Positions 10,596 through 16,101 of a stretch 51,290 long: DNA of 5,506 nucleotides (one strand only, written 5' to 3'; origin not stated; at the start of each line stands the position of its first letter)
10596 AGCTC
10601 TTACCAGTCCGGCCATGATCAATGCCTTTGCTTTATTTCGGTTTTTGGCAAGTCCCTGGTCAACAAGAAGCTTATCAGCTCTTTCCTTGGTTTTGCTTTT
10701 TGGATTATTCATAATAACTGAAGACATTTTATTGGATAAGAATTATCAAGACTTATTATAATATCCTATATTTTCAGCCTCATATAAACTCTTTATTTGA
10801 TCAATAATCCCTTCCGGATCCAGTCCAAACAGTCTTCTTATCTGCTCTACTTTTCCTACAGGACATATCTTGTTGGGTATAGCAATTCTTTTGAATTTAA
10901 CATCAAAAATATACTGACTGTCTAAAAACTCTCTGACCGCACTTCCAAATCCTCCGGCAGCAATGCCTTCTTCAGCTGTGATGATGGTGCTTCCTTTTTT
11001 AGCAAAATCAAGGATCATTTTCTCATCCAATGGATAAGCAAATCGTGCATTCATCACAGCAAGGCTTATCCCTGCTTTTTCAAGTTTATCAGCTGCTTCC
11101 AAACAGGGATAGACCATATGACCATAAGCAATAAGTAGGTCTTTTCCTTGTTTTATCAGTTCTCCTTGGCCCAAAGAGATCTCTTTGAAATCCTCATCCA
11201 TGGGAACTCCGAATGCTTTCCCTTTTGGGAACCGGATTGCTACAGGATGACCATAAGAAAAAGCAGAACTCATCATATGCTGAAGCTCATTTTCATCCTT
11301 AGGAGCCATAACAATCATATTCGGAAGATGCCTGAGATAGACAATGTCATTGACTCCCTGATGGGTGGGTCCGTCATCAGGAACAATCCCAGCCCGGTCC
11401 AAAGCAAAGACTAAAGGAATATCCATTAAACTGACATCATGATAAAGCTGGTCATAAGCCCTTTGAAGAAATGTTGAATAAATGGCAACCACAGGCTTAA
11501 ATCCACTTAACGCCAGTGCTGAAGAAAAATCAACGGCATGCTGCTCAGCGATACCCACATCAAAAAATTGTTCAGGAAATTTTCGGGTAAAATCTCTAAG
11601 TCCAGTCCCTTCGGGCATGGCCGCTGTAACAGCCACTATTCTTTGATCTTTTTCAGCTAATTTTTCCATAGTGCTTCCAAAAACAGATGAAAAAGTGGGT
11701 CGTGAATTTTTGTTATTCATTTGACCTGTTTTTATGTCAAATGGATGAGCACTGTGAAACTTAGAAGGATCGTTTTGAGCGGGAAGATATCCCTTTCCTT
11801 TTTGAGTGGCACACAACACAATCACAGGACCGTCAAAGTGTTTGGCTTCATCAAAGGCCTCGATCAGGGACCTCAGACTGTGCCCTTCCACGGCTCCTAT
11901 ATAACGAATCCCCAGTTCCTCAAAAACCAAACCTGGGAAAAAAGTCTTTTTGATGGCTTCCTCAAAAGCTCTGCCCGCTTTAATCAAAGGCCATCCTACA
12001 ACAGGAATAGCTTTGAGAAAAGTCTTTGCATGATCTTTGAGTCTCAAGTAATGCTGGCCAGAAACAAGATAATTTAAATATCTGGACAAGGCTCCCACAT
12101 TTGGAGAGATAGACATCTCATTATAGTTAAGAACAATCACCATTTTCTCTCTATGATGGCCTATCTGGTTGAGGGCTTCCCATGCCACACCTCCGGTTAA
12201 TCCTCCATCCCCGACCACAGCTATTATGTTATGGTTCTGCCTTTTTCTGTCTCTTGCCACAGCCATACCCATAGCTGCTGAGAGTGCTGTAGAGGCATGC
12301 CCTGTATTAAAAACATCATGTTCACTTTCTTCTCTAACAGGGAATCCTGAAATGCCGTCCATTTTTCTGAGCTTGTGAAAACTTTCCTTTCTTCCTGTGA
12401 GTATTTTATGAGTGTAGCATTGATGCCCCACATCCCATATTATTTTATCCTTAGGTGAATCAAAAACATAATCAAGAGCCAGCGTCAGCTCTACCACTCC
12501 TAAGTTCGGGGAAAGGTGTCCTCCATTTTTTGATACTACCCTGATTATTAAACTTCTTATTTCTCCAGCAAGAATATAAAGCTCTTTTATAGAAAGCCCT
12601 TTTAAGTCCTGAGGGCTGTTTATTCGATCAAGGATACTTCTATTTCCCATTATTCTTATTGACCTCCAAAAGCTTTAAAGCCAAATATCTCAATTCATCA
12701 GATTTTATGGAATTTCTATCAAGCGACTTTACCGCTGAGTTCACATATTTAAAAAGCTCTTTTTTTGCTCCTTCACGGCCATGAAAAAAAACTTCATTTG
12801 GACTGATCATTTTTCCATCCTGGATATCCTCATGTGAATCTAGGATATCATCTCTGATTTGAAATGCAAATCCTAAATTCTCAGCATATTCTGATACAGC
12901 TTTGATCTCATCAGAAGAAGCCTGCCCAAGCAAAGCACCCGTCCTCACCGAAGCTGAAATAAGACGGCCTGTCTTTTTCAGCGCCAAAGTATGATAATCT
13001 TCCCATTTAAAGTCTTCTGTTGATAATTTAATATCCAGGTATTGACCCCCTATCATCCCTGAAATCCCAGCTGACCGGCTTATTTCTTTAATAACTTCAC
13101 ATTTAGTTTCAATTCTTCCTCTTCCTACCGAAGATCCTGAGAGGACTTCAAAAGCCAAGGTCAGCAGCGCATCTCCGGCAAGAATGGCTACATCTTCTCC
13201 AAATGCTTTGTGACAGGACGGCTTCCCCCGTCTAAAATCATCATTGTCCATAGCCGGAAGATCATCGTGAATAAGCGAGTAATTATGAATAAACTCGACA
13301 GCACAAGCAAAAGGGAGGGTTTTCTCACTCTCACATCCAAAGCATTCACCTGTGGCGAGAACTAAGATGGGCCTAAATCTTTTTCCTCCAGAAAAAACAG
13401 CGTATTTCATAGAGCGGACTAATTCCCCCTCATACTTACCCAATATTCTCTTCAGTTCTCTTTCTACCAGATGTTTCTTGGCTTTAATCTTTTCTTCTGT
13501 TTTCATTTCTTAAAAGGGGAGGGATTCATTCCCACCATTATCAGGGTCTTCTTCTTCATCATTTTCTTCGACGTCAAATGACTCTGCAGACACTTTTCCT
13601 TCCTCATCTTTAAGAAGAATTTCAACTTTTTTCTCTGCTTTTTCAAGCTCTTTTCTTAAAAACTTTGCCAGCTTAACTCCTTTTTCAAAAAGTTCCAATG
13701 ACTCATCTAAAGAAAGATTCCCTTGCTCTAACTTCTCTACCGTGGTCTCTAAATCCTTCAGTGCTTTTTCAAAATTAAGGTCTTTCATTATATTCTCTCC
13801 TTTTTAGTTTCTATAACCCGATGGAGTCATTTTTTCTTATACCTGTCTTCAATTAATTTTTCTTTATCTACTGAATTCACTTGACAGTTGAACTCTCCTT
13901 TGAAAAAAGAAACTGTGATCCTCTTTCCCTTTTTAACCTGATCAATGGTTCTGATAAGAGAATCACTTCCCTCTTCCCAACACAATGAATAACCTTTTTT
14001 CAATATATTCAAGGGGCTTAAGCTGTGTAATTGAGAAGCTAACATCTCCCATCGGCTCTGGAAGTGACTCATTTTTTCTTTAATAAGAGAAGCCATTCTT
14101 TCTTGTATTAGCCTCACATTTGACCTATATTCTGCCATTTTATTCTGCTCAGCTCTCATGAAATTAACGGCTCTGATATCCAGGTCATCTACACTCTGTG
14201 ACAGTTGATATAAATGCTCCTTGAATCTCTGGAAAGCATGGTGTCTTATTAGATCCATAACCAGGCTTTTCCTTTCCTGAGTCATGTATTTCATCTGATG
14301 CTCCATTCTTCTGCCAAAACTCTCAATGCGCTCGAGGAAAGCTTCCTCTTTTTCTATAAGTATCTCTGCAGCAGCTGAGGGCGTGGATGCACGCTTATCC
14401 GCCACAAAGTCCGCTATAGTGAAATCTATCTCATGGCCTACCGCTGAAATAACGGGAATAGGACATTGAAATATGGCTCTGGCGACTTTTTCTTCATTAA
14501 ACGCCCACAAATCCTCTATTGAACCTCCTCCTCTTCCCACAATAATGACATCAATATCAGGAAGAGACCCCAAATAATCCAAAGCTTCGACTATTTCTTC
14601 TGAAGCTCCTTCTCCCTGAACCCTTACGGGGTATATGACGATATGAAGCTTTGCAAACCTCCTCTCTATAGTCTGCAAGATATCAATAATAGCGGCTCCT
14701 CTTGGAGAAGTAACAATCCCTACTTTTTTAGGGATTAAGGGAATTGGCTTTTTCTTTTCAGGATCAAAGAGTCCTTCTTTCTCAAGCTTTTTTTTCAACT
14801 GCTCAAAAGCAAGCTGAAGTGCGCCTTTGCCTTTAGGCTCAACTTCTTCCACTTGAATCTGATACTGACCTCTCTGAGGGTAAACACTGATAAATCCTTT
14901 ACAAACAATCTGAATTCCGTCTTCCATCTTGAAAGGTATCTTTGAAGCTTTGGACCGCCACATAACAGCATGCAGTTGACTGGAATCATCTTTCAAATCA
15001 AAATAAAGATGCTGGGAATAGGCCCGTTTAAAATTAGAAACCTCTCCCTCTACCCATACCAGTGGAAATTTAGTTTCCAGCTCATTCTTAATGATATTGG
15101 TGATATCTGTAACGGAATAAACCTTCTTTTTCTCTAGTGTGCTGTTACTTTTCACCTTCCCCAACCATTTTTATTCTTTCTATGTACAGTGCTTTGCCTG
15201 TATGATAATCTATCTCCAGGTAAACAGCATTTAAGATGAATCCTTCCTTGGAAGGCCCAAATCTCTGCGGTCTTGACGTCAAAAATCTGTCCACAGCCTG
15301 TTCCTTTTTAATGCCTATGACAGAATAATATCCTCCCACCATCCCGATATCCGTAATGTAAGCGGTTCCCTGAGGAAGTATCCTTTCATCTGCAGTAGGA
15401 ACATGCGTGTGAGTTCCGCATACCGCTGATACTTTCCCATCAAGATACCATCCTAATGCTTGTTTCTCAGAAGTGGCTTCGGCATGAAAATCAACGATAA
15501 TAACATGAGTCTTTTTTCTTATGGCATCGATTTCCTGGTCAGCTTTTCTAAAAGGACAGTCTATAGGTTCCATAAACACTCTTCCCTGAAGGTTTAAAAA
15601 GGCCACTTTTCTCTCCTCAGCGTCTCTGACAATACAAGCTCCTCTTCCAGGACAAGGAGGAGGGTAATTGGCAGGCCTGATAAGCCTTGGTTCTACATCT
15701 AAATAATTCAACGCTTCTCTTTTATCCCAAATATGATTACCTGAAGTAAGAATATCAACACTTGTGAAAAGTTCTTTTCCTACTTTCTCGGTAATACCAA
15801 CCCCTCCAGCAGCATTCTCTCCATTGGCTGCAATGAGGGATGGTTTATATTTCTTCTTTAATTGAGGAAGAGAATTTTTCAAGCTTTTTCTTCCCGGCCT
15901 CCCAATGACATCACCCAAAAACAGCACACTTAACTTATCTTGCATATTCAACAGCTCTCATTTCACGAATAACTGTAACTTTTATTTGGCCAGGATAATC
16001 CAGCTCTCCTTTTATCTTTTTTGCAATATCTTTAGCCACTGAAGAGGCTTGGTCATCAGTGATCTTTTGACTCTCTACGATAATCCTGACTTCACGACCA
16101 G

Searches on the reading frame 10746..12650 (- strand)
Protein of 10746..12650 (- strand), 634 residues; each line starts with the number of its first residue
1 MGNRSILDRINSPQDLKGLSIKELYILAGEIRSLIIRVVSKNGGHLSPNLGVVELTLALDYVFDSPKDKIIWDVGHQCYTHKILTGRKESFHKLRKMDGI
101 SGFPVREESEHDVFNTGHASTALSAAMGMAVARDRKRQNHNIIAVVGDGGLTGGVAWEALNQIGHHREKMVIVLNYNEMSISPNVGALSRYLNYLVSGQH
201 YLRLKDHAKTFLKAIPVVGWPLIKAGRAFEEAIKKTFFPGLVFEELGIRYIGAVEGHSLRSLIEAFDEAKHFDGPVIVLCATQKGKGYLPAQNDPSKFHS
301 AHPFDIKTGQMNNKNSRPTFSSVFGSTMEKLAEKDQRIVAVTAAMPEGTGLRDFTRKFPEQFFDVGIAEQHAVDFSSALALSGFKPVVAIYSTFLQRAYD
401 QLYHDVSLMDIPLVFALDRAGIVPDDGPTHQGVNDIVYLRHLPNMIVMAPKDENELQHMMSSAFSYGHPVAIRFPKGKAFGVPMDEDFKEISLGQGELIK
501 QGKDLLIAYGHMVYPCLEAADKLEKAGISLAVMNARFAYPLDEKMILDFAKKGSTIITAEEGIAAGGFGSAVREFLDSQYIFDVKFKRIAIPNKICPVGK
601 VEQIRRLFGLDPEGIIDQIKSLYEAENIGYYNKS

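Call 32: search_protein_families(library=pfam, proteins=[window:10746-12650:-], max_evalue=0.00001)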
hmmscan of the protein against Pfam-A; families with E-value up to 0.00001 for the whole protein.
window:10746-12650:- (634 aa): 3 families
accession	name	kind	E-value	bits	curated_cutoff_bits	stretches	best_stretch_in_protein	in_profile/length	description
PF13292.11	DXP_synthase_N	-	1.1e-113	379.5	21.2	1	7-282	1-274/274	1-deoxy-D-xylulose-5-phosphate synthase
PF02779.29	Transket_pyr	-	2.9e-44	151.2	27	1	319-478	4-171/174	Transketolase, pyrimidine binding domain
PF02780.25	Transketolase_C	-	1e-27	96.9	25.9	1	494-615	1-124/124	Transketolase, C-terminal domain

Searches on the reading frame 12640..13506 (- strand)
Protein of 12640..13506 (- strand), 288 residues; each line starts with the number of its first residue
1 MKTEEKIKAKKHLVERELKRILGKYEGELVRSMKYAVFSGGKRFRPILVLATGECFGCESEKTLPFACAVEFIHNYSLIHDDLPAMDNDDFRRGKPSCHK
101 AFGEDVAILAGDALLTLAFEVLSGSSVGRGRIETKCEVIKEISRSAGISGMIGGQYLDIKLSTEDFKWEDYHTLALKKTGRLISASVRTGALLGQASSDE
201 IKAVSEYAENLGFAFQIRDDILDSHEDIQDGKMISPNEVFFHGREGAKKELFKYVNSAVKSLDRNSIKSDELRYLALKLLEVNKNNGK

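Call 32: search_protein_families(library=pfam, proteins=[window:12640-13506:-], max_evalue=0.00001)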
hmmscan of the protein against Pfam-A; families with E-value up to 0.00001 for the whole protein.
window:12640-13506:- (288 aa): 1 family
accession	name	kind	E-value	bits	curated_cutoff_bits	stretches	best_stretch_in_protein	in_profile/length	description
PF00348.22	polyprenyl_synt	-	5e-52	177.1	27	1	29-228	4-195/251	Polyprenyl synthetase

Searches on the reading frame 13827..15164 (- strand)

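Call 32: search_protein_families(library=pfam, proteins=[window:13827-15164:-], max_evalue=0.00001)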
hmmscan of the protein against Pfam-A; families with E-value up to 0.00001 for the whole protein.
window:13827-15164:- (445 aa): 3 families
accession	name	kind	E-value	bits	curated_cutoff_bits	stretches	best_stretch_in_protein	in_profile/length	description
PF02601.20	Exonuc_VII_L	-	2.4e-96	323.4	35.9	1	132-428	1-315/315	Exonuclease VII, large subunit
PF13742.12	tRNA_anti_2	-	1.1e-31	109.3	27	1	16-109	1-95/95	OB-fold nucleic acid binding domain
PF01336.31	tRNA_anti-codon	-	6.6e-13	48.8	27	1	36-110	1-74/75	OB-fold nucleic acid binding domain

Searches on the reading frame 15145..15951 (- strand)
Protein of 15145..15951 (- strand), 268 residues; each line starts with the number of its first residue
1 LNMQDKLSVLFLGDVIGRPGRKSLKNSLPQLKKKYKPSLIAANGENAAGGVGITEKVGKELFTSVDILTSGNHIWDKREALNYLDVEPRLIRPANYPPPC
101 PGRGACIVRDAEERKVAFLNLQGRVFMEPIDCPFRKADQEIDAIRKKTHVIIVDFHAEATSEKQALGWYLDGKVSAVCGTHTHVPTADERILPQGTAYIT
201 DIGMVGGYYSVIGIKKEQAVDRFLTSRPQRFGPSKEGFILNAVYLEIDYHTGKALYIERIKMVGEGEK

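Call 32: search_protein_families(library=pfam, proteins=[window:15145-15951:-], max_evalue=0.00001)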
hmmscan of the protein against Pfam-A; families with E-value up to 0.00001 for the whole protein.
window:15145-15951:- (268 aa): 2 families
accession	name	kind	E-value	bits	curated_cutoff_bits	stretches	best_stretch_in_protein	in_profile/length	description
PF13277.11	YmdB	-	9.9e-105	349.8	27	1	10-260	1-253/253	YmdB-like protein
PF00149.33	Metallophos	-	1.4e-08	35.9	21.5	1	8-185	2-191/191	Calcineurin-like phosphoesterase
